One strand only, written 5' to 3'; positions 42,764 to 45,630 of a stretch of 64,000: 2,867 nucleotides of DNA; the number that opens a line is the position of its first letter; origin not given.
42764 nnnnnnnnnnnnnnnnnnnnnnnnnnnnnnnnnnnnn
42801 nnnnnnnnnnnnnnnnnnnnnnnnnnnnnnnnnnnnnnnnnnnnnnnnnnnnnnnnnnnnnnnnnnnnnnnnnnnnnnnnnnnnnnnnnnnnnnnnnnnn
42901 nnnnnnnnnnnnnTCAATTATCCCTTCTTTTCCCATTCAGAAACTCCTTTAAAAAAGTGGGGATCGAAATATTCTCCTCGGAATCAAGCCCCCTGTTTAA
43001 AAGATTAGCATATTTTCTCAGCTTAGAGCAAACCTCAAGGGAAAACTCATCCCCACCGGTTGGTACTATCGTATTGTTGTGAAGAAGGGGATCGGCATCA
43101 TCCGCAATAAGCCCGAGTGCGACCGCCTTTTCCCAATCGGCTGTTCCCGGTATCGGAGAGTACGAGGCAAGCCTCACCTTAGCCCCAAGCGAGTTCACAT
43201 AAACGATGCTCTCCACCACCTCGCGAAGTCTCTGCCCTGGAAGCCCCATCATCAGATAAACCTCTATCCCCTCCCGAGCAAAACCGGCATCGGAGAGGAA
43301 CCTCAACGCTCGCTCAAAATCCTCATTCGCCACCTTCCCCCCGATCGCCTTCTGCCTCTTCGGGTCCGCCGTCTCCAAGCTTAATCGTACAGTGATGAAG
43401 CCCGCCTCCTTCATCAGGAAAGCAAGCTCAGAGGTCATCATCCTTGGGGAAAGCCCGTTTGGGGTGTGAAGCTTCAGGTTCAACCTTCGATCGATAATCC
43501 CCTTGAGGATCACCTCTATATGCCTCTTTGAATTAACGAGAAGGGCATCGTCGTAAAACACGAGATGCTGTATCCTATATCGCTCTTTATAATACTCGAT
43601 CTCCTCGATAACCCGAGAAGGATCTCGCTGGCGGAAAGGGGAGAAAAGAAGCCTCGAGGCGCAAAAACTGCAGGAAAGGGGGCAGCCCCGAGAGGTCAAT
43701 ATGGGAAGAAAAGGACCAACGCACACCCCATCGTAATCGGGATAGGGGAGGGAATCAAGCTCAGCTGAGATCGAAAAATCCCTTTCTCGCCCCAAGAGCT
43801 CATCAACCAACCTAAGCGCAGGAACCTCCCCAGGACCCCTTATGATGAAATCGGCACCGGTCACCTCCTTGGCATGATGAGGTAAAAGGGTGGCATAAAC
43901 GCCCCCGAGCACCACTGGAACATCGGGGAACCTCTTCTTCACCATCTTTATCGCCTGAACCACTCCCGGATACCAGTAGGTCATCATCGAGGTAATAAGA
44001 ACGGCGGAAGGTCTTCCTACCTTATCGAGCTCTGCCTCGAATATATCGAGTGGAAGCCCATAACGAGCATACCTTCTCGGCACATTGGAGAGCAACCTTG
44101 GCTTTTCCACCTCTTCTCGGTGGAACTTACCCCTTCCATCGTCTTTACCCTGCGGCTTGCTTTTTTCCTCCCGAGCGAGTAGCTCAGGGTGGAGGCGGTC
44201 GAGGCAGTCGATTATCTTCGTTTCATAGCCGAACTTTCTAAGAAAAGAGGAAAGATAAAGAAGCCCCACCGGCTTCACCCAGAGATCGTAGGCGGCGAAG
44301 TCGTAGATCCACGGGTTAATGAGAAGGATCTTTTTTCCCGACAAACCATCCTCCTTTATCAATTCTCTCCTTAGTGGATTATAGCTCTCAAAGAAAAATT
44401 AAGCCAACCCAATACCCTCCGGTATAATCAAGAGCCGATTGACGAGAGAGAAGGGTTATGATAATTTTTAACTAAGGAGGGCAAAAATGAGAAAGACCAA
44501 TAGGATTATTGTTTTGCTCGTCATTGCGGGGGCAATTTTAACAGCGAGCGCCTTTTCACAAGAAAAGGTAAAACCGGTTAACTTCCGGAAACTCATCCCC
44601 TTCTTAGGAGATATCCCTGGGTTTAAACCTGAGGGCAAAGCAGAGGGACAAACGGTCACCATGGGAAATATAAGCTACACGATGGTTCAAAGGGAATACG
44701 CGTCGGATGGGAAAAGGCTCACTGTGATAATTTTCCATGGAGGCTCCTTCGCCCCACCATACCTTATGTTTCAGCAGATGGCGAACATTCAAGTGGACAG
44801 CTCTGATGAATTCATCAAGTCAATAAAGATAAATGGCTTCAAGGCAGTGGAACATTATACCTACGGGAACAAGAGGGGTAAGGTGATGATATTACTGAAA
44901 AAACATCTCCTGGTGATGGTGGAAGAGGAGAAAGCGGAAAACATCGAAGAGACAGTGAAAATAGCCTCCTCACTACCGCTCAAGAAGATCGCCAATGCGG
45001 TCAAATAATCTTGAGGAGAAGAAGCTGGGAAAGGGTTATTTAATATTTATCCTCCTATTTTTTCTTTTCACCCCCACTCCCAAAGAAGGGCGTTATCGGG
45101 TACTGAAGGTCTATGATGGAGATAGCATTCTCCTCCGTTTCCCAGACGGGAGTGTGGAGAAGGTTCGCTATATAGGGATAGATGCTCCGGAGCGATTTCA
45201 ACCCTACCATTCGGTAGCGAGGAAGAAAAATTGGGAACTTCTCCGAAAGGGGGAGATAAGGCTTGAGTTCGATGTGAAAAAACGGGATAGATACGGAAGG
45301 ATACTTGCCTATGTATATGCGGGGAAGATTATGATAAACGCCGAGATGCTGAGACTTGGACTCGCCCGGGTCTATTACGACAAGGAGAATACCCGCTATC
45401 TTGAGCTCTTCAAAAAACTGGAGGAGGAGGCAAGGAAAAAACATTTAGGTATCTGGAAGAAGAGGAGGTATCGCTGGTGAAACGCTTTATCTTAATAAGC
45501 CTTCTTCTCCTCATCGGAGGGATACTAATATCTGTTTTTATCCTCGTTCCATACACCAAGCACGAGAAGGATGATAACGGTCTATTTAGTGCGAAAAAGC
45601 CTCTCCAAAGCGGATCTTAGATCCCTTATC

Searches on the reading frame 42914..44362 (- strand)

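Call 68: search_protein_families(library=pfam, proteins=[window:42914-44362:-], max_evalue=0.00001)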
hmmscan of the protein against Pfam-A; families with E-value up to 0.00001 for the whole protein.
window:42914-44362:- (482 aa): 2 families
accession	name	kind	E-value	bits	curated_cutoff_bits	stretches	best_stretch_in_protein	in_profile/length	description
PF04055.27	Radical_SAM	-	1.1e-21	78.2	29.5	1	222-386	2-163/166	Radical SAM superfamily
PF02310.24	B12-binding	-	1.2e-13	51.4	32.1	1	117-182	51-117/121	B12 binding domain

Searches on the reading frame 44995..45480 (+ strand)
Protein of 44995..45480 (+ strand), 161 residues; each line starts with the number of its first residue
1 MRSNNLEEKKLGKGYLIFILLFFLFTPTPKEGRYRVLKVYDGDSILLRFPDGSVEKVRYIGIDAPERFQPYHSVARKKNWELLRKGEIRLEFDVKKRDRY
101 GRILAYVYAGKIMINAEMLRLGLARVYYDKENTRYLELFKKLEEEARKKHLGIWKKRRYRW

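Call 79: search_protein_families(library=pfam, proteins=[window:44995-45480:+], max_evalue=0.0001)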
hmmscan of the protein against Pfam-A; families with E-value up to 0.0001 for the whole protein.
window:44995-45480:+ (161 aa): 1 family
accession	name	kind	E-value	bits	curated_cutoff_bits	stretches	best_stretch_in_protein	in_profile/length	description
PF00565.23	SNase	-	3.1e-22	79.5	21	1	56-155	1-106/107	Staphylococcal nuclease homologue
